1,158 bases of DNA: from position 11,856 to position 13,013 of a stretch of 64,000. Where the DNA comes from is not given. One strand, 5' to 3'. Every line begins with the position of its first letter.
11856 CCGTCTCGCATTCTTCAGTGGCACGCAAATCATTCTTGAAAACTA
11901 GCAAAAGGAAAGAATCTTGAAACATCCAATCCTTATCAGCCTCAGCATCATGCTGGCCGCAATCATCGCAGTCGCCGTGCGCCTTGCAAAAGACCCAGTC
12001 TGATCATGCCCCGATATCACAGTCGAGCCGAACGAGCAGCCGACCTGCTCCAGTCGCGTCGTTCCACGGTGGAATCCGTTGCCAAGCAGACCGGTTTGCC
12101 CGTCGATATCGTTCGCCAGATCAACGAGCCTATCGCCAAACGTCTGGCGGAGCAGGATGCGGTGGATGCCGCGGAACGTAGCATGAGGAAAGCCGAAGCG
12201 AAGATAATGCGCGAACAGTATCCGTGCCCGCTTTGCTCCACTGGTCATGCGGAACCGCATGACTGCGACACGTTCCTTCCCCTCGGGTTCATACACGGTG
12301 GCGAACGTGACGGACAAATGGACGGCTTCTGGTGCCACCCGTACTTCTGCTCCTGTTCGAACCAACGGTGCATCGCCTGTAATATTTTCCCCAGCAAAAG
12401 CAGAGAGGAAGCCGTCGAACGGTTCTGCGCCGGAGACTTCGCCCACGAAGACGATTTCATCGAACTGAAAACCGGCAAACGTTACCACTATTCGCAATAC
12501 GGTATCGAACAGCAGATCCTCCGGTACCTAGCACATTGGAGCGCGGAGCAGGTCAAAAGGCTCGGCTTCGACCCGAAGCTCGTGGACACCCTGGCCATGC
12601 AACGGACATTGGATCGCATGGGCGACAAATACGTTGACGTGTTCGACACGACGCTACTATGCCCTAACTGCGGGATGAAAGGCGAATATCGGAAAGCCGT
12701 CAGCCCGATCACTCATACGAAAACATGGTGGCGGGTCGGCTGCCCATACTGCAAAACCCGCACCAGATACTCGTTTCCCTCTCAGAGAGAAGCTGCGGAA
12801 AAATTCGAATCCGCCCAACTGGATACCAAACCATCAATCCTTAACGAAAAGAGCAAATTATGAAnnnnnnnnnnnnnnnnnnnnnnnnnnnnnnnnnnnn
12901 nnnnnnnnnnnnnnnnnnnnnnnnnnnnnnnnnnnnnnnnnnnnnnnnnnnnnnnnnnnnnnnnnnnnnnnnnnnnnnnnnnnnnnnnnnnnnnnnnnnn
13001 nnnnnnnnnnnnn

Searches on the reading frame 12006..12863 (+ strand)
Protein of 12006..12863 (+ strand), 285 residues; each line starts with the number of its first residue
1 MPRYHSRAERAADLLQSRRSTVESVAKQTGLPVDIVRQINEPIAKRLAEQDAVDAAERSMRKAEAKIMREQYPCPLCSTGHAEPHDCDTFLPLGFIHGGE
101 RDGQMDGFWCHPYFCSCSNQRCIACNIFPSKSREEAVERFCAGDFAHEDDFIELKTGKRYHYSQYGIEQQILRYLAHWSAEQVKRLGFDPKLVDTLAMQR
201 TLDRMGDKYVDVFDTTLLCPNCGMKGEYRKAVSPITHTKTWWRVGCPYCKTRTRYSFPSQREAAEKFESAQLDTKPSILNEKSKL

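Call 3: search_protein_families(library=pfam, proteins=[window:12006-12863:+], max_evalue=0.1)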
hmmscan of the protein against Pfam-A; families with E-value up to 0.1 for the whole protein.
window:12006-12863:+ (285 aa): 3 families
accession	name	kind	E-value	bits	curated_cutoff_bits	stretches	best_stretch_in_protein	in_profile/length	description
PF20555.3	DUF6767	-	0.029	14.6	27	1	68-89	10-31/57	Domain of unknown function (DUF6767)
PF08273.17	Zn_Ribbon_Prim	-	0.038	14.7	23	0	244-261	4-21/37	Zinc-binding domain of primase-helicase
PF23454.1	Zn_ribbon_Brz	-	0.064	14.3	27.9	0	244-261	6-23/58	Transcriptional regulator Brz zinc beta ribbon domain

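Call 56: search_protein_families(library=phrogs, proteins=[window:12006-12863:+], max_evalue=0.01)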
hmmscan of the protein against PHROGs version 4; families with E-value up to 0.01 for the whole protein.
window:12006-12863:+ (285 aa): 3 families
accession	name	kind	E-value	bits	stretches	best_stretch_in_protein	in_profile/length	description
phrog_10675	-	unknown function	0.0026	18.9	0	214-257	3-45/98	-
phrog_30869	-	unknown function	0.0064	17.5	0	203-228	11-36/64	-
phrog_599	-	moron, auxiliary metabolic gene and host takeover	0.008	17.3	1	217-268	75-124/262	Lar-like restriction alleviation protein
